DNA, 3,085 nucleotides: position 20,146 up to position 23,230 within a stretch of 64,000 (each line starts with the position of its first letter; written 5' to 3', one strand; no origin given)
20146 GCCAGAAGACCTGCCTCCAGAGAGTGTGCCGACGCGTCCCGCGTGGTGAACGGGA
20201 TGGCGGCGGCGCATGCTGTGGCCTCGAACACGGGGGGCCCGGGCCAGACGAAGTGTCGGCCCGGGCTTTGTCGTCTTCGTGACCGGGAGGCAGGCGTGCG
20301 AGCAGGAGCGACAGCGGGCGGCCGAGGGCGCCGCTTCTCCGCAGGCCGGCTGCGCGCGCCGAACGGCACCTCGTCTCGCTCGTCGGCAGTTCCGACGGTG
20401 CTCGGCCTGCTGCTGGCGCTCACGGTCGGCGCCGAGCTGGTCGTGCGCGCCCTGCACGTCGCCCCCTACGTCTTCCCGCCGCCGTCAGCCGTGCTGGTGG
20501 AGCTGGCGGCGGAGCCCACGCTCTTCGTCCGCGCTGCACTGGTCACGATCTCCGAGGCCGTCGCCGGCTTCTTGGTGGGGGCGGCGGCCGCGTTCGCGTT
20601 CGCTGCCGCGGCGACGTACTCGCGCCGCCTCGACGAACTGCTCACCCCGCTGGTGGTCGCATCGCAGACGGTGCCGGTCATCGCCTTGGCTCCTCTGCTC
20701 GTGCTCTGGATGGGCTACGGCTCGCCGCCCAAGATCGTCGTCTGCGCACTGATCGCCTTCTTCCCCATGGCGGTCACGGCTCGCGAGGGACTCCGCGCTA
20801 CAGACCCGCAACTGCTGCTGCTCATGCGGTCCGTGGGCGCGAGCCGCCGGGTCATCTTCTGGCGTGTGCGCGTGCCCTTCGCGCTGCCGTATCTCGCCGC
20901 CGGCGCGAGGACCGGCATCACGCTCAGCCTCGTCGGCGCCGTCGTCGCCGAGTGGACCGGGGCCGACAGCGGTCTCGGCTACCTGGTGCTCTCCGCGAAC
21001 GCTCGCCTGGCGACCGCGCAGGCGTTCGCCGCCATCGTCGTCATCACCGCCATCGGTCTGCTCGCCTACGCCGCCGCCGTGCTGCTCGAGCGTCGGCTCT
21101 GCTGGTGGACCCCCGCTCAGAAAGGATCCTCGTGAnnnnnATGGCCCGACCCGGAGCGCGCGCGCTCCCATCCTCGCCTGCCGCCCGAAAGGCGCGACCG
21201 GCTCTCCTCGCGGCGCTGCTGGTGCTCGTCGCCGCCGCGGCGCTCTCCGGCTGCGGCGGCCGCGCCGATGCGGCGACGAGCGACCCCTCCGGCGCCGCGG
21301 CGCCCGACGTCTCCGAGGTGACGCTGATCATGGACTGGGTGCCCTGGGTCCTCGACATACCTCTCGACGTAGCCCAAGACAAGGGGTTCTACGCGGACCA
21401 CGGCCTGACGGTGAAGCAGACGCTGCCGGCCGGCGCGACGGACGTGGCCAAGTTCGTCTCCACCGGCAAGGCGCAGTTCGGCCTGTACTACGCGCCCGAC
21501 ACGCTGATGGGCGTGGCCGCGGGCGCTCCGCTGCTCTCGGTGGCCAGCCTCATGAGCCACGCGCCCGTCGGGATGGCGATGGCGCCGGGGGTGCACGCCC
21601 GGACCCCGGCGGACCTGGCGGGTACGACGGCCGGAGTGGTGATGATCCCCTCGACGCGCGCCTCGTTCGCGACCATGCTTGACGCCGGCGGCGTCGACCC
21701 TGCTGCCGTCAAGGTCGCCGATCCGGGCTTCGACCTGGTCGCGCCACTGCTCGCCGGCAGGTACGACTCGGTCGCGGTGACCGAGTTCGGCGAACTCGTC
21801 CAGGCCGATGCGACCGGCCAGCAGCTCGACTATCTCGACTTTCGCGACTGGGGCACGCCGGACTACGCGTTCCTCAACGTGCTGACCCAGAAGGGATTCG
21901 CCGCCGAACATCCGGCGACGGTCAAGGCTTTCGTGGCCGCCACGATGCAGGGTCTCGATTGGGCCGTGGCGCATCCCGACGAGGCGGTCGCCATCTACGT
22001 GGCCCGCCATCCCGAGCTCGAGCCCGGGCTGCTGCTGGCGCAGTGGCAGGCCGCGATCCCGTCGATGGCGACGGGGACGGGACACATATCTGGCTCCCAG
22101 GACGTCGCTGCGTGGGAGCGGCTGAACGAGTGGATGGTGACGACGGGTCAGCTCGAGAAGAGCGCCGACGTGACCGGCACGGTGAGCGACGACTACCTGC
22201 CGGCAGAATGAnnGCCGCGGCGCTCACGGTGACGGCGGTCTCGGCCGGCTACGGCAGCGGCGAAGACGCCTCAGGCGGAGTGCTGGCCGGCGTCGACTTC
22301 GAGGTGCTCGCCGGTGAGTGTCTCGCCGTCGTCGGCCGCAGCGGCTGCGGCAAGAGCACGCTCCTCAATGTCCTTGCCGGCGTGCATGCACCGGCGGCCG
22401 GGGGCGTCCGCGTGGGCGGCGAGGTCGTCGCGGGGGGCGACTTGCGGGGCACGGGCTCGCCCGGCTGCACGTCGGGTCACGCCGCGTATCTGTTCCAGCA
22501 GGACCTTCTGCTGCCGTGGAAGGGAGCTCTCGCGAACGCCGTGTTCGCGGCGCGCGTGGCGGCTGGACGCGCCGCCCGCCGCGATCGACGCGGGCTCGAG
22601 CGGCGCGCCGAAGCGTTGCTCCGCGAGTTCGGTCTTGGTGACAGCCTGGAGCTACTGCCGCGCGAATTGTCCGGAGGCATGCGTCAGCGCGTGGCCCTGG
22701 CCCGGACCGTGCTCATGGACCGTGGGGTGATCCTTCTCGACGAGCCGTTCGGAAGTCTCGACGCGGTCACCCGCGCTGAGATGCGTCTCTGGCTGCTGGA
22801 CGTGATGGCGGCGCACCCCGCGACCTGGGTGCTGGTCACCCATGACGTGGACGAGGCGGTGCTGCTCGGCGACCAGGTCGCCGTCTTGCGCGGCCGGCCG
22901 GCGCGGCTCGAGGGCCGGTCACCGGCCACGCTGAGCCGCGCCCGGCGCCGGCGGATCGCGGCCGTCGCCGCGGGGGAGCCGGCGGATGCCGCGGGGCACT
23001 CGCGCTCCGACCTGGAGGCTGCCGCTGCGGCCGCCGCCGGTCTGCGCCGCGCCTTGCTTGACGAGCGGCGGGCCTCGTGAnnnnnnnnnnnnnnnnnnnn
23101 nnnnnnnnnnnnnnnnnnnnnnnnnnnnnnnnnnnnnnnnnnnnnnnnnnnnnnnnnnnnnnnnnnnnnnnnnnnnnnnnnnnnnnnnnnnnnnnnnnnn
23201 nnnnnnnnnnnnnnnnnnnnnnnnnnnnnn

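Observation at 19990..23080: Cobalamin riboswitch with terminator platform controlling an NMT1/THI5-type (NitT/TauT) ABC importer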

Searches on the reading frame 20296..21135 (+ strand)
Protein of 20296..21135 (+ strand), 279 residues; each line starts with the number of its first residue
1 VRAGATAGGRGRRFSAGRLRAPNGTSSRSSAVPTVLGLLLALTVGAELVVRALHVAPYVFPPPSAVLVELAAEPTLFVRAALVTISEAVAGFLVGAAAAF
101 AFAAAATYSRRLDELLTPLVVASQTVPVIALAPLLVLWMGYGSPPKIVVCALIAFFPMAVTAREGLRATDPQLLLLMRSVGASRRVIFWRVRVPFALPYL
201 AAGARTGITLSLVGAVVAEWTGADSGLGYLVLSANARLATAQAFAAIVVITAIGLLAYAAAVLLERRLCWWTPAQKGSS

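Call 6: search_protein_families(library=pfam, proteins=[window:20296-21135:+])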
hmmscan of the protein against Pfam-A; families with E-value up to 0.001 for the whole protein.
window:20296-21135:+ (279 aa): 1 family
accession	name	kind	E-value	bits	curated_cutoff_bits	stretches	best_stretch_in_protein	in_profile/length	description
PF00528.27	BPD_transp_1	-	3.9e-31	108.7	26.4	1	100-268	4-182/184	Binding-protein-dependent transport system inner membrane component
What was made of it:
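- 20296..21135 (+): ABC permease (NitT/TauT type, ThiX-like position), preceded by the Shine-Dalgarno sequence GGGAGG at 20285-20290. Call 6: BPD_transp_1, 3.9e-31.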

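Call 7: search_protein_families(library=ncbifam, proteins=[window:20296-21135:+])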
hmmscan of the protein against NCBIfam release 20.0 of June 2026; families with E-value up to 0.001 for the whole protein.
window:20296-21135:+ (279 aa): 9 families
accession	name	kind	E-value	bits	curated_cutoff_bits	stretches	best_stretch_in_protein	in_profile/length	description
NF040733.1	ABC_perm_U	equivalog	1e-27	97.3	295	1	57-272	32-249/251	ABC transporter permease subunit SaoP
NF008470.0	PRK11365.1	equivalog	9.5e-27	94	347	1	58-275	37-256/263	aliphatic sulfonate ABC transporter permease SsuC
NF007545.0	PRK10160.1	equivalog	1.5e-22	80.4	342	1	47-273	39-272/275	taurine ABC transporter permease TauC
TIGR01183.1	ntrB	equivalog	1.6e-14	54.1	209.05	1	82-257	20-195/202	nitrate ABC transporter permease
TIGR03416.1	ABC_choXWV_perm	equivalog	1.9e-12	47.3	363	1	88-253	95-261/267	choline ABC transporter permease subunit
NF008196.0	PRK10952.1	equivalog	1.2e-11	44.1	439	1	81-253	146-319/356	glycine betaine/L-proline ABC transporter permease ProW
NF007047.0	PRK09500.1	equivalog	0.0002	21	326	1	82-223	65-209/257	spermidine/putrescine ABC transporter permease PotC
NF040932.1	ABC_arch_GlcU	equivalog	0.0006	19.5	340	1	74-202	59-192/272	glucose ABC transporter permease GlcU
NF040839.1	tungstate_WtpB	equivalog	0.0008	19.1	340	0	147-217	128-201/251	tungstate ABC transporter permease WtpB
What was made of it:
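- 20296..21135 (+): Call 7: best hits SaoP/SsuC/TauC, all below the equivalog cut-offs.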

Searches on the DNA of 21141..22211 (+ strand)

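Call 14: search_rna_families(sources=[L001, L002, L003, L004, L005, L006, L007, L008, L009, L010, L011, L012], threshold=gathering)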
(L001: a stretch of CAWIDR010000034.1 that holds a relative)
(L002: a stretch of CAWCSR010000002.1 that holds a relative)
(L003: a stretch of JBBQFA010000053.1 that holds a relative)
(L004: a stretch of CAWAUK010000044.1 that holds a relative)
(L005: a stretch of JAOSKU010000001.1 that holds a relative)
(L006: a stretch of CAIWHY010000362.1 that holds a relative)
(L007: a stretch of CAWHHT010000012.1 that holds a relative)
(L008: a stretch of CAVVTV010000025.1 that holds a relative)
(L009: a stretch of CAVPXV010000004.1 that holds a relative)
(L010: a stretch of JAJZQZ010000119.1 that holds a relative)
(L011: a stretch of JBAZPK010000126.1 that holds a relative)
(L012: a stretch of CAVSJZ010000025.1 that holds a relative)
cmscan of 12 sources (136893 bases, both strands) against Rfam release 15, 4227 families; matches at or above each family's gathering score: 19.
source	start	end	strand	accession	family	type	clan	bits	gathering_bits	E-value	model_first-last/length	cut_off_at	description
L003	1892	2072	+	RF00174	Cobalamin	Cis-reg; riboswitch;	CL00101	116.8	31.5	2.8e-28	1-189/189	no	Cobalamin riboswitch aptamer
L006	4672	4853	+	RF00174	Cobalamin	Cis-reg; riboswitch;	CL00101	109.7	31.5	3e-26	1-189/189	no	Cobalamin riboswitch aptamer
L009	4614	4795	+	RF00174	Cobalamin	Cis-reg; riboswitch;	CL00101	104.6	31.5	8.7e-25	1-189/189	no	Cobalamin riboswitch aptamer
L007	4570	4751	+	RF00174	Cobalamin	Cis-reg; riboswitch;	CL00101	103.5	31.5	1.7e-24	1-189/189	no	Cobalamin riboswitch aptamer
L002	4663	4845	+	RF00174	Cobalamin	Cis-reg; riboswitch;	CL00101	101.7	31.5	5.9e-24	1-189/189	no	Cobalamin riboswitch aptamer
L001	4854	5036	+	RF00174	Cobalamin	Cis-reg; riboswitch;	CL00101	100.7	31.5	1.1e-23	1-189/189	no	Cobalamin riboswitch aptamer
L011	4217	4398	+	RF00174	Cobalamin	Cis-reg; riboswitch;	CL00101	100.5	31.5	1.3e-23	1-189/189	no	Cobalamin riboswitch aptamer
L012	4638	4820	+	RF00174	Cobalamin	Cis-reg; riboswitch;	CL00101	100.5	31.5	1.3e-23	1-189/189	no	Cobalamin riboswitch aptamer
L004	4795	4978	+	RF00174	Cobalamin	Cis-reg; riboswitch;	CL00101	99.8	31.5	2.1e-23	1-189/189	no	Cobalamin riboswitch aptamer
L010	3290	3518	+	RF00174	Cobalamin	Cis-reg; riboswitch;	CL00101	93.4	31.5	1.4e-21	1-189/189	no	Cobalamin riboswitch aptamer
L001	7982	8150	+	RF00174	Cobalamin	Cis-reg; riboswitch;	CL00101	89.9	31.5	1.4e-20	1-189/189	no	Cobalamin riboswitch aptamer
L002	7895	8017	+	RF00174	Cobalamin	Cis-reg; riboswitch;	CL00101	88.4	31.5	3.6e-20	45-169/189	no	Cobalamin riboswitch aptamer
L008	4632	4818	+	RF00174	Cobalamin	Cis-reg; riboswitch;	CL00101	87.3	31.5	7.8e-20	1-189/189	no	Cobalamin riboswitch aptamer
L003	7473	7642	+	RF00174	Cobalamin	Cis-reg; riboswitch;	CL00101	85.8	31.5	2e-19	1-189/189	no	Cobalamin riboswitch aptamer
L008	8153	8322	+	RF00174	Cobalamin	Cis-reg; riboswitch;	CL00101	82.5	31.5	1.8e-18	1-189/189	no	Cobalamin riboswitch aptamer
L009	10469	10639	+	RF00174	Cobalamin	Cis-reg; riboswitch;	CL00101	81.9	31.5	2.6e-18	1-189/189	no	Cobalamin riboswitch aptamer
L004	10631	10804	+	RF00174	Cobalamin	Cis-reg; riboswitch;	CL00101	81.7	31.5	3.2e-18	1-189/189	no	Cobalamin riboswitch aptamer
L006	8718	8840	+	RF00174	Cobalamin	Cis-reg; riboswitch;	CL00101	76.1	31.5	1.2e-16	45-169/189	no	Cobalamin riboswitch aptamer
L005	3014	3296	+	RF00174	Cobalamin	Cis-reg; riboswitch;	CL00101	65.5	31.5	1.3e-13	1-189/189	no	Cobalamin riboswitch aptamer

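Call 15: search_rna_families(sources=[L013, L014, L015, L016, L017, L018, L019, L020, L021, L022, L023, L024, L025], threshold=gathering)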
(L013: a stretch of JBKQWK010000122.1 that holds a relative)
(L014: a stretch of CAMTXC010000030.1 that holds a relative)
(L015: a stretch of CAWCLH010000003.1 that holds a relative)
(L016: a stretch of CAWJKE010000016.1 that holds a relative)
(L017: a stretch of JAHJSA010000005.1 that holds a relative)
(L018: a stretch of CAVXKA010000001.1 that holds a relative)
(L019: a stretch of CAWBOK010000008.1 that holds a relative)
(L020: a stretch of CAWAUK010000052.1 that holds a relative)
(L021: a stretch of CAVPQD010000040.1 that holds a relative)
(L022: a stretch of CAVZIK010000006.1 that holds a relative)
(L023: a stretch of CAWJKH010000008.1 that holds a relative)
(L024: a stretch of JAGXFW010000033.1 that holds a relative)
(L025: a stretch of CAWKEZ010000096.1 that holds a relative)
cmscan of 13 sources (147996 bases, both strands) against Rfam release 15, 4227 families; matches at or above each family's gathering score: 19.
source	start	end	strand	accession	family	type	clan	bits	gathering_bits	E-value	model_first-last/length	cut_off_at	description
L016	4632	4862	+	RF00174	Cobalamin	Cis-reg; riboswitch;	CL00101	112.9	31.5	3.9e-27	1-189/189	no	Cobalamin riboswitch aptamer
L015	4640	4859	+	RF00174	Cobalamin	Cis-reg; riboswitch;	CL00101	110.7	31.5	1.7e-26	1-189/189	no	Cobalamin riboswitch aptamer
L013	3854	4037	+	RF00174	Cobalamin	Cis-reg; riboswitch;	CL00101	108.6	31.5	6.5e-26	1-189/189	no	Cobalamin riboswitch aptamer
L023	4620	4848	+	RF00174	Cobalamin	Cis-reg; riboswitch;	CL00101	107.7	31.5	1.2e-25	1-189/189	no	Cobalamin riboswitch aptamer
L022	4598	4826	+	RF00174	Cobalamin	Cis-reg; riboswitch;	CL00101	107.3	31.5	1.6e-25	1-189/189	no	Cobalamin riboswitch aptamer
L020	1264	1446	+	RF00174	Cobalamin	Cis-reg; riboswitch;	CL00101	103.7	31.5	1.6e-24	1-189/189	no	Cobalamin riboswitch aptamer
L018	4857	5040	+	RF00174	Cobalamin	Cis-reg; riboswitch;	CL00101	101.7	31.5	6e-24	1-189/189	no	Cobalamin riboswitch aptamer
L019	4657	4870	+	RF00174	Cobalamin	Cis-reg; riboswitch;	CL00101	98.8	31.5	4.1e-23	1-189/189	no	Cobalamin riboswitch aptamer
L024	3350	3595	+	RF00174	Cobalamin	Cis-reg; riboswitch;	CL00101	95.2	31.5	4.6e-22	1-189/189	no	Cobalamin riboswitch aptamer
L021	4647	4834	+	RF00174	Cobalamin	Cis-reg; riboswitch;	CL00101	91.4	31.5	5.4e-21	1-189/189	no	Cobalamin riboswitch aptamer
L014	3323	3569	+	RF00174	Cobalamin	Cis-reg; riboswitch;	CL00101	90.4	31.5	1.1e-20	1-189/189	no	Cobalamin riboswitch aptamer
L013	7149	7354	+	RF00174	Cobalamin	Cis-reg; riboswitch;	CL00101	88.3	31.5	4.2e-20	1-189/189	no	Cobalamin riboswitch aptamer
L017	1823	2068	+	RF00174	Cobalamin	Cis-reg; riboswitch;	CL00101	87.7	31.5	6.5e-20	1-189/189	no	Cobalamin riboswitch aptamer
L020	6985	7158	+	RF00174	Cobalamin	Cis-reg; riboswitch;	CL00101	82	31.5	2.6e-18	1-189/189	no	Cobalamin riboswitch aptamer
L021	7952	8123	+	RF00174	Cobalamin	Cis-reg; riboswitch;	CL00101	75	31.5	2.7e-16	1-189/189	no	Cobalamin riboswitch aptamer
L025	1551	1723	+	RF00174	Cobalamin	Cis-reg; riboswitch;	CL00101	73.6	31.5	6.7e-16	1-189/189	no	Cobalamin riboswitch aptamer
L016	7818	7890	+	RF00005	tRNA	Gene; tRNA;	CL00001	72.1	29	1.9e-13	1-71/71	no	tRNA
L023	9630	9702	+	RF00005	tRNA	Gene; tRNA;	CL00001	72.1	29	1.9e-13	1-71/71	no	tRNA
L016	4365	4501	-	RF00174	Cobalamin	Cis-reg; riboswitch;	CL00101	70.2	31.5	6.4e-15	1-189/189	no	Cobalamin riboswitch aptamer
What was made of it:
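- On bza operon (relatives only, not the window): The riboswitch is in call 15.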

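Call 68: search_rna_families(sources=[L026, L028, L029], threshold=gathering)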
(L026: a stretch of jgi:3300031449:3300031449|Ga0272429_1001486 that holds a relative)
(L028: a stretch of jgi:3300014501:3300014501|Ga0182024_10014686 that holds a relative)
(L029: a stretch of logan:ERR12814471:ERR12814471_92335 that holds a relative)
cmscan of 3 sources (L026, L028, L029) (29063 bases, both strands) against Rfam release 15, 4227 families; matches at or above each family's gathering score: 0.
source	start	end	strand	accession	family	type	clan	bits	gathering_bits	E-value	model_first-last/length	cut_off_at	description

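Call 81: search_rna_families(sources=[L030, L033, L035, L037, L042, L043, L047, L048, L049, L050, L051, L054, L056, L057, L058, L059, L060, L068, L070, L038], threshold=gathering)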
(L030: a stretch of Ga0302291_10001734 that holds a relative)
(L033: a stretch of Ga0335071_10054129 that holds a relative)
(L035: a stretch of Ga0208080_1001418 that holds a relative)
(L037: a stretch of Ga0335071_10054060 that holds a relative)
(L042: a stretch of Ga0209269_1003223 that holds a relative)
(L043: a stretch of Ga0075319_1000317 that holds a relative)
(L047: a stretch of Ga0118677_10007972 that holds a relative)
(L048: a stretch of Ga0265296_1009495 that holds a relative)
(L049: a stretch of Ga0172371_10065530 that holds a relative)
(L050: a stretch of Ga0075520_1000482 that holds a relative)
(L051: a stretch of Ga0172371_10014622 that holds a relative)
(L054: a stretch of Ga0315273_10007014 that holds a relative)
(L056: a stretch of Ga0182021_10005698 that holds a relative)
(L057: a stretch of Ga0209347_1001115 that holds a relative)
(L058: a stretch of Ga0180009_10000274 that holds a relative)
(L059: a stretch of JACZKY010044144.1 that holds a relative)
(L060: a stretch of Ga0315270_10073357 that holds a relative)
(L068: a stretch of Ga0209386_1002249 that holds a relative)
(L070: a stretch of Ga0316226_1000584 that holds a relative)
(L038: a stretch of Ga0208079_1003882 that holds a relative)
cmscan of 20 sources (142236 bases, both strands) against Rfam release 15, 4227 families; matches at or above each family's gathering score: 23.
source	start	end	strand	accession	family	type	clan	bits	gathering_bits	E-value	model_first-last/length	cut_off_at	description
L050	3687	3868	+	RF00174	Cobalamin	Cis-reg; riboswitch;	CL00101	110.6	31.5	1.7e-26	1-189/189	no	Cobalamin riboswitch aptamer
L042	520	704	+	RF00174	Cobalamin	Cis-reg; riboswitch;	CL00101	110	31.5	2.5e-26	1-189/189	no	Cobalamin riboswitch aptamer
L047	3672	3853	+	RF00174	Cobalamin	Cis-reg; riboswitch;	CL00101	109.7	31.5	3.1e-26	1-189/189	no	Cobalamin riboswitch aptamer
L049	486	667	+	RF00174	Cobalamin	Cis-reg; riboswitch;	CL00101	105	31.5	7e-25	1-189/189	no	Cobalamin riboswitch aptamer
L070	3738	3919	+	RF00174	Cobalamin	Cis-reg; riboswitch;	CL00101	104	31.5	1.3e-24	1-189/189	no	Cobalamin riboswitch aptamer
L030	1452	1634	+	RF00174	Cobalamin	Cis-reg; riboswitch;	CL00101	103.3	31.5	2.1e-24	1-189/189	no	Cobalamin riboswitch aptamer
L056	3651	3832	+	RF00174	Cobalamin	Cis-reg; riboswitch;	CL00101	100.7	31.5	1.1e-23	1-189/189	no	Cobalamin riboswitch aptamer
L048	3753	3934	+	RF00174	Cobalamin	Cis-reg; riboswitch;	CL00101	100.5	31.5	1.3e-23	1-189/189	no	Cobalamin riboswitch aptamer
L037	308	489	+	RF00174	Cobalamin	Cis-reg; riboswitch;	CL00101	99.7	31.5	2.2e-23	1-189/189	no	Cobalamin riboswitch aptamer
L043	2156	2339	+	RF00174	Cobalamin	Cis-reg; riboswitch;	CL00101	99.5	31.5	2.5e-23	1-189/189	no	Cobalamin riboswitch aptamer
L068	3581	3762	+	RF00174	Cobalamin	Cis-reg; riboswitch;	CL00101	99.1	31.5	3.4e-23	1-189/189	no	Cobalamin riboswitch aptamer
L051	3668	3846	+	RF00174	Cobalamin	Cis-reg; riboswitch;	CL00101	98.8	31.5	4.1e-23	20-171/189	no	Cobalamin riboswitch aptamer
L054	3626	3844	+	RF00174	Cobalamin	Cis-reg; riboswitch;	CL00101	98.6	31.5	4.7e-23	1-189/189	no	Cobalamin riboswitch aptamer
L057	3609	3827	+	RF00174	Cobalamin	Cis-reg; riboswitch;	CL00101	97.3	31.5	1.1e-22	1-189/189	no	Cobalamin riboswitch aptamer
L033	1370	1553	+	RF00174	Cobalamin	Cis-reg; riboswitch;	CL00101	94.1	31.5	9.1e-22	1-189/189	no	Cobalamin riboswitch aptamer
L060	91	273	+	RF00174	Cobalamin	Cis-reg; riboswitch;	CL00101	91.6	31.5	4.8e-21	1-189/189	no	Cobalamin riboswitch aptamer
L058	2324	2569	+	RF00174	Cobalamin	Cis-reg; riboswitch;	CL00101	87.7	31.5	6.3e-20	1-189/189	no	Cobalamin riboswitch aptamer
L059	304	501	+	RF00174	Cobalamin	Cis-reg; riboswitch;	CL00101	86.3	31.5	1.6e-19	1-189/189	no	Cobalamin riboswitch aptamer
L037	3649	3774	+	RF00174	Cobalamin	Cis-reg; riboswitch;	CL00101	84.6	31.5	4.6e-19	45-169/189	no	Cobalamin riboswitch aptamer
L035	6898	7065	+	RF00174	Cobalamin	Cis-reg; riboswitch;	CL00101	82.7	31.5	1.6e-18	1-189/189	no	Cobalamin riboswitch aptamer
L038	3109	3276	+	RF00174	Cobalamin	Cis-reg; riboswitch;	CL00101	80.7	31.5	6.1e-18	1-189/189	no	Cobalamin riboswitch aptamer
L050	10733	10903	+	RF00174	Cobalamin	Cis-reg; riboswitch;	CL00101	64.5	31.5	2.6e-13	1-161/189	3'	Cobalamin riboswitch aptamer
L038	1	117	+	RF00174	Cobalamin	Cis-reg; riboswitch;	CL00101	62.3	31.5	1.1e-12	74-189/189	5'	Cobalamin riboswitch aptamer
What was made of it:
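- Checked: More than chance: the same riboswitch-operon arrangement is present in 24 of 24 genome loci and 19 of 19 intact metagenome loci that encode a relative (calls 14, 15, 81).
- RF00174 lies on the same strand upstream of the operon in 24 of 24 genome loci (calls 14, 15) and 19 of 19 intact metagenome loci (call 81).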

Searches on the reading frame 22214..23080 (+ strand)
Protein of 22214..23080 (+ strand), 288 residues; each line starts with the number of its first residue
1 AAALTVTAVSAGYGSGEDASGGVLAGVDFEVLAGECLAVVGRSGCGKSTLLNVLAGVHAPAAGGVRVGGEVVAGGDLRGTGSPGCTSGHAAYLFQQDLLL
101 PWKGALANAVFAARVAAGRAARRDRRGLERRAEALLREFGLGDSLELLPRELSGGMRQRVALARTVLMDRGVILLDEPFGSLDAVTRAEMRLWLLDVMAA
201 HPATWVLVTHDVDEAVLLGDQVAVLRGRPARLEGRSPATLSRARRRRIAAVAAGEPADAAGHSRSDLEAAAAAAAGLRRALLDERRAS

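Call 6: search_protein_families(library=pfam, proteins=[window:22214-23080:+])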
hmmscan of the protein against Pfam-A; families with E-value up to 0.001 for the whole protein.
window:22214-23080:+ (288 aa): 3 families
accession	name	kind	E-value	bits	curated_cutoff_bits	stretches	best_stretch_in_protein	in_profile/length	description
PF00005.33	ABC_tran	-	2.3e-27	96.7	25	1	25-179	2-136/137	ABC transporter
PF13304.12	AAA_21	-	1.3e-05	25.8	27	0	130-189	220-278/304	AAA domain, putative AbiEii toxin, Type IV TA system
PF03193.22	RsgA_GTPase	-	0.00028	21.2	30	1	30-59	102-131/174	RsgA GTPase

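Call 7: search_protein_families(library=ncbifam, proteins=[window:22214-23080:+])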
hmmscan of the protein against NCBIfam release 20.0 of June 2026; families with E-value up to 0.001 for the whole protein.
window:22214-23080:+ (288 aa): 186 families (the best 25 are shown)
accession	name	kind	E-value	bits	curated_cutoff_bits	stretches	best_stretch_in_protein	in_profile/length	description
TIGR01184.1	ntrCD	subfamily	2.1e-44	151.8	291.8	1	25-235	2-198/230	nitrate ABC transporter ATP-binding protein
NF008421.0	PRK11248.1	equivalog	2.9e-40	138.4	357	1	4-242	2-219/255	taurine ABC transporter ATP-binding subunit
TIGR01186.1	proV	subfamily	2.3e-37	129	326.6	1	26-226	11-204/363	betaine/proline/choline family ABC transporter ATP-binding protein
NF008420.0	PRK11247.1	equivalog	4.6e-37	127.6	395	1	21-248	25-228/257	aliphatic sulfonates ABC transporter ATP-binding protein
NF040729.1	ABC_ATP_SaoA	equivalog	3.8e-36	124.8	360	1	6-246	4-227/248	ABC transporter ATP-binding protein SaoA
TIGR00968.1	3a0106s01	subfamily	3.4e-35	121.7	342.75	1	22-226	14-205/237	sulfate ABC transporter ATP-binding protein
NF008653.0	PRK11650.1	subfamily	6.1e-35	120.9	432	1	3-227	3-210/357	sn-glycerol-3-phosphate ABC transporter ATP-binding protein UgpC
TIGR03265.1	PhnT2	equivalog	2e-34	119.4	457.7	1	23-226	19-209/353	putative 2-aminoethylphosphonate ABC transporter ATP-binding protein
TIGR03258.1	PhnT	equivalog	7.2e-34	117.4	499.15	1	22-227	22-215/359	2-aminoethylphosphonate ABC transport system ATP-binding subunit PhnT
NF040933.2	ABC_arch_GlcV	equivalog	3.8e-33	114.8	450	1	23-226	21-216/357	glucose ABC transporter ATP-binding protein GlcV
TIGR01277.1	thiQ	equivalog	8.5e-33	113.8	245.05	1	28-226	18-203/213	thiamine ABC transporter ATP-binding protein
NF007826.0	PRK10535.1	equivalog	3.7e-32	111.4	966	1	2-215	3-207/648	macrolide ABC transporter ATP-binding protein/permease MacB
NF008105.0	PRK10851.1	equivalog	8.4e-32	110.2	502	1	23-226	17-211/362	sulfate/thiosulfate ABC transporter ATP-binding protein CysA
TIGR02857.1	CydD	equivalog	4.6e-31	108.4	435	1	4-218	322-523/529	thiol reductant ABC exporter subunit CydD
TIGR02211.1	LolD_lipo_ex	equivalog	6.5e-31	107.6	307.75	1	19-215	16-205/221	lipoprotein-releasing ABC transporter ATP-binding protein LolD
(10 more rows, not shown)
